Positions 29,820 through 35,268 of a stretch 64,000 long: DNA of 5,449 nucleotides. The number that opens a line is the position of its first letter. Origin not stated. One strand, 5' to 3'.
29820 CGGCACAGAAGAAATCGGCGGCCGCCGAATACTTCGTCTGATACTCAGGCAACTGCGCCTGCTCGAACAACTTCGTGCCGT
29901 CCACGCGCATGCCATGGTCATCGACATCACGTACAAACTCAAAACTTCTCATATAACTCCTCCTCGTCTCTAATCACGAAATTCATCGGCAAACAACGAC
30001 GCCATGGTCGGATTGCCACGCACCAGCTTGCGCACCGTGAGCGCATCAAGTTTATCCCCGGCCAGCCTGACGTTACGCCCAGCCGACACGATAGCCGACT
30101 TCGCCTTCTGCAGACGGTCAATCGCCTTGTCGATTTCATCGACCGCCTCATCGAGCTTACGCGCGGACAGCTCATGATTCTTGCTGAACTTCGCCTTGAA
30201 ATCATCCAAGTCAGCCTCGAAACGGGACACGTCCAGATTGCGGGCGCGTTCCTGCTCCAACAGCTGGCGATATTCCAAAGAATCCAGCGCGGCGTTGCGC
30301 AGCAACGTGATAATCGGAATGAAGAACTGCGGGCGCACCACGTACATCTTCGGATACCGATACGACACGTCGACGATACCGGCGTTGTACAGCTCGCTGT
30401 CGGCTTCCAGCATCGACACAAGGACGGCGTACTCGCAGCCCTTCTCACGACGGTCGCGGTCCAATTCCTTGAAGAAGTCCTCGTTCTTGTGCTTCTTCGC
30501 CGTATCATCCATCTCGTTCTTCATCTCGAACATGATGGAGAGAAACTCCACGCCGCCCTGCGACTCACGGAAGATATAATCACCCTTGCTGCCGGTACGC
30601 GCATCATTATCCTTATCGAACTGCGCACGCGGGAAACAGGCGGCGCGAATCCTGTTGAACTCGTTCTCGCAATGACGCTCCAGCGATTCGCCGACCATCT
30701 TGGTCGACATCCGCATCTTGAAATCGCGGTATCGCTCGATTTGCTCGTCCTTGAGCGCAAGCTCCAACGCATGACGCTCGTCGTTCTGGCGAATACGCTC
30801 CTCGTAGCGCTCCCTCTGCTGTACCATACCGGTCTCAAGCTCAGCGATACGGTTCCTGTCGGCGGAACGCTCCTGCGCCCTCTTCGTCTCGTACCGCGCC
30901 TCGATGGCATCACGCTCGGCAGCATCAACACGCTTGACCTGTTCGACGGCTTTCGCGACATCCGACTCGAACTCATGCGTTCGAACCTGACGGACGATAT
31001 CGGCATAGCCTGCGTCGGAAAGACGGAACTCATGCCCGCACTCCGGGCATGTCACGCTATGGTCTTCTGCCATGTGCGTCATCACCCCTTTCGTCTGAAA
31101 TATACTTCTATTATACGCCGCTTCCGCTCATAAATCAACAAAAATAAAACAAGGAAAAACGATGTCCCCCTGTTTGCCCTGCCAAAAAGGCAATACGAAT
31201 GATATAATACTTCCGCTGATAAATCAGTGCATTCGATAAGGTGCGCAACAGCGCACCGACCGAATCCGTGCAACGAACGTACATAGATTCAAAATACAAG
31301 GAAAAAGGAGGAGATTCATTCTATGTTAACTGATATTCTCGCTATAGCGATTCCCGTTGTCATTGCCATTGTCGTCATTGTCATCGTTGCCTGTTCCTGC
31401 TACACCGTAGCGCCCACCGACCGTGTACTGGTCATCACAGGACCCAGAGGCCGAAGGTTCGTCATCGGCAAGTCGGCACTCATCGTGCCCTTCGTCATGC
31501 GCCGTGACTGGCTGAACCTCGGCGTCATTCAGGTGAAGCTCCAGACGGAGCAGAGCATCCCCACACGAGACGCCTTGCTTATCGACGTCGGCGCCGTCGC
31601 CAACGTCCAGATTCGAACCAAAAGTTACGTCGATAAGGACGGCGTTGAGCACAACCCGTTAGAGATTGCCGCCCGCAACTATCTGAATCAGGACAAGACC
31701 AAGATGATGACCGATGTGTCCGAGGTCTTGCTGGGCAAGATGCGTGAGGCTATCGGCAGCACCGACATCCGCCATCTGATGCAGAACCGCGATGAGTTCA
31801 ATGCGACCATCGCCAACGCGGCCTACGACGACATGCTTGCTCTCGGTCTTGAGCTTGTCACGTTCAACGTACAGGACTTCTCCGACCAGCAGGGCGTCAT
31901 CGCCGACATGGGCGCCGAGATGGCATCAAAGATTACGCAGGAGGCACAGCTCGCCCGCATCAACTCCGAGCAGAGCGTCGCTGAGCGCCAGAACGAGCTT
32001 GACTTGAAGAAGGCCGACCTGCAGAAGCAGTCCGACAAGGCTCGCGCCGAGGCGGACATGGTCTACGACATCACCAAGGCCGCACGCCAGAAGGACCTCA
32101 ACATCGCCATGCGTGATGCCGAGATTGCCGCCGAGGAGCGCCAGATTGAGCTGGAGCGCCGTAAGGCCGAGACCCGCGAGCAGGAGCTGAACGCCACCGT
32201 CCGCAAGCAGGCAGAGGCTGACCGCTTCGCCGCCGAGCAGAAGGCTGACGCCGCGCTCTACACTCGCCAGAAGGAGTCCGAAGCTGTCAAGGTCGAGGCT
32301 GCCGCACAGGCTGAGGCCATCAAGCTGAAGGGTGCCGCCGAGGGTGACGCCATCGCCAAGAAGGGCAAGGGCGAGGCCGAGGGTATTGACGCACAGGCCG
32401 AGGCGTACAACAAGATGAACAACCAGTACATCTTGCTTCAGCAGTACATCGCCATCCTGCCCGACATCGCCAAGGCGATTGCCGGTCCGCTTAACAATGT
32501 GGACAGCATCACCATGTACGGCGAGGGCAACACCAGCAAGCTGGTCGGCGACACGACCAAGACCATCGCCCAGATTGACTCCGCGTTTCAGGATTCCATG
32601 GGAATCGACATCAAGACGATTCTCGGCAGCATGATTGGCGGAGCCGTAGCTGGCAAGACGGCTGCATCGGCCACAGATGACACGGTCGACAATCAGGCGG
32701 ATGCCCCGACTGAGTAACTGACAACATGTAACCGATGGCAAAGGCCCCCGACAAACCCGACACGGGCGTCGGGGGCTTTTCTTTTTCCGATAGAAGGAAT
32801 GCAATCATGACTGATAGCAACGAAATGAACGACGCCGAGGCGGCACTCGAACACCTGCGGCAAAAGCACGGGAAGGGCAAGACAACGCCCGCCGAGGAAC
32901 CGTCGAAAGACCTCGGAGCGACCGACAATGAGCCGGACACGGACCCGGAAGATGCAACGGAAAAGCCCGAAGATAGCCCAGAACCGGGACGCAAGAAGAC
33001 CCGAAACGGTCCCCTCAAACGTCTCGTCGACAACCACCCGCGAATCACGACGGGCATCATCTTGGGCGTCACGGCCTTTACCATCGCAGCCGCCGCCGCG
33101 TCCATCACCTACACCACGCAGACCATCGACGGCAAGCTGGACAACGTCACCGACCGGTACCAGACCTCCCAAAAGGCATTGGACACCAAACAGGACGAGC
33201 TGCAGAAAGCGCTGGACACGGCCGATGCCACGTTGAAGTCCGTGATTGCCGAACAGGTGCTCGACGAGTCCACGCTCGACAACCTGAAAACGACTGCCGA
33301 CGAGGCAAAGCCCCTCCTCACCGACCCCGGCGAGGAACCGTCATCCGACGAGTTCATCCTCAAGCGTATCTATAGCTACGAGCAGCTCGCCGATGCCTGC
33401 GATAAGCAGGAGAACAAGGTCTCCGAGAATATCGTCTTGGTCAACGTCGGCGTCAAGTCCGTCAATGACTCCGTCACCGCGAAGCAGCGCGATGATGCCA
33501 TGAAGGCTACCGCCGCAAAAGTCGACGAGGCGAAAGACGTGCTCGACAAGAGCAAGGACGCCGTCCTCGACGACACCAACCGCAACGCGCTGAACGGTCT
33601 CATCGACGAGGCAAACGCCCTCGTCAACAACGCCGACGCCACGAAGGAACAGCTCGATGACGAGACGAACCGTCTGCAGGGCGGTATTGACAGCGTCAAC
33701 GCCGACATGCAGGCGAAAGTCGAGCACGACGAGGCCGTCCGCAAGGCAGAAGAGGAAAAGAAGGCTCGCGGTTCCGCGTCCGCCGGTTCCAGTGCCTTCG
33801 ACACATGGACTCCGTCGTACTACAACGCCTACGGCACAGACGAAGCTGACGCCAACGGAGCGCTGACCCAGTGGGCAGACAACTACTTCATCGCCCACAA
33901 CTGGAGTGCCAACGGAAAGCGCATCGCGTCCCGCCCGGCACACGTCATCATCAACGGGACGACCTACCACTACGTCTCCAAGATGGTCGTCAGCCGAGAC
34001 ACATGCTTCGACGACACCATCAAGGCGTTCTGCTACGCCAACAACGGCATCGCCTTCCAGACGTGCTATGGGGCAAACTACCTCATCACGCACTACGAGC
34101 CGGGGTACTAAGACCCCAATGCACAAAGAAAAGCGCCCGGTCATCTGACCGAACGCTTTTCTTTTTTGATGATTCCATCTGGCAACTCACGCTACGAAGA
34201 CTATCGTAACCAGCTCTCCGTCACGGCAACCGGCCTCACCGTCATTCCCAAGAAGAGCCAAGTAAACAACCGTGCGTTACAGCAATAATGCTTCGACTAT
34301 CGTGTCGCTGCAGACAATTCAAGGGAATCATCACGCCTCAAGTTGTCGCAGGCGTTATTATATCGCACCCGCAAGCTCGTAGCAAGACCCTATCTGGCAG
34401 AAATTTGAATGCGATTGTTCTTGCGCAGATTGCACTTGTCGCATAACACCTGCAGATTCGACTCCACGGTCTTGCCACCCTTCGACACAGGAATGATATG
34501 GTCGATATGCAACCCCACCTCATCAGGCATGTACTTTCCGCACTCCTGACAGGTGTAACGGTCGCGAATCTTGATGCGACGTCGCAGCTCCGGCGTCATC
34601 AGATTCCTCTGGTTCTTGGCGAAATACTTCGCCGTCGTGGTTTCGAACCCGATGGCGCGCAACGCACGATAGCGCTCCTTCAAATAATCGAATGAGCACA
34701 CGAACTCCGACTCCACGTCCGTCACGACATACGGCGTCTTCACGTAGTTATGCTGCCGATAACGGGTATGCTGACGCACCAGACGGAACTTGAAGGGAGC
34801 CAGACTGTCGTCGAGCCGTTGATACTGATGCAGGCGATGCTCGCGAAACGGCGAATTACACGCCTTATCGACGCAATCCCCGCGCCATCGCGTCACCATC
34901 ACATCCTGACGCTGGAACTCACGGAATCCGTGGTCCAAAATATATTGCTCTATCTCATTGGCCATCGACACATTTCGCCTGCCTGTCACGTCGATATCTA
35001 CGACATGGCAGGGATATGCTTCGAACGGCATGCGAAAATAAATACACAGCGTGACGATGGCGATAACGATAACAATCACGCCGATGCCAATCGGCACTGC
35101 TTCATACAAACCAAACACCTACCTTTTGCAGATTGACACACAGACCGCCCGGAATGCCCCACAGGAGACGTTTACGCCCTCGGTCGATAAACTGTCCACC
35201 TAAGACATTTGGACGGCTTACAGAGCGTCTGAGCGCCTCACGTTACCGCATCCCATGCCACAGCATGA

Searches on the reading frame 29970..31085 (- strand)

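Call 18: search_protein_families(library=pfam, proteins=[window:29970-31085:-], max_evalue=0.001)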
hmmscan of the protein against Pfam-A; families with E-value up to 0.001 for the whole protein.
window:29970-31085:- (371 aa): 1 family
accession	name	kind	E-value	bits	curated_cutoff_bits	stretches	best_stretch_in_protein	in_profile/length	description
PF09903.14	DUF2130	-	7e-84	281.5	26.7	1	103-355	6-253/255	Uncharacterized protein conserved in bacteria (DUF2130)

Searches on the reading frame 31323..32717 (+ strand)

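Call 18: search_protein_families(library=pfam, proteins=[window:31323-32717:+], max_evalue=0.001)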
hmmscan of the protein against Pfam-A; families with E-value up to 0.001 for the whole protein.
window:31323-32717:+ (464 aa): 2 families
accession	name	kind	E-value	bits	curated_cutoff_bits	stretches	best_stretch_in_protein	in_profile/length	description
PF01145.31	Band_7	-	1.3e-10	42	23.6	1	52-212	26-171/176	SPFH domain / Band 7 family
PF15975.10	Flot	-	9.9e-10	39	27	1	327-405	1-81/124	Flotillin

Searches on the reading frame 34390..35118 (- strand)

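Call 18: search_protein_families(library=pfam, proteins=[window:34390-35118:-], max_evalue=0.001)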
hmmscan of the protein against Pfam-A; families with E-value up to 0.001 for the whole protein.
window:34390-35118:- (242 aa): 2 families
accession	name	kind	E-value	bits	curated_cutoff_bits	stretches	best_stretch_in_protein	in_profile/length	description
PF01844.29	HNH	-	6.3e-15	55.5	21.4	1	190-236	1-47/47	HNH endonuclease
PF14279.12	HNH_5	-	7.9e-14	51.8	27.5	1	190-238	1-48/56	HNH endonuclease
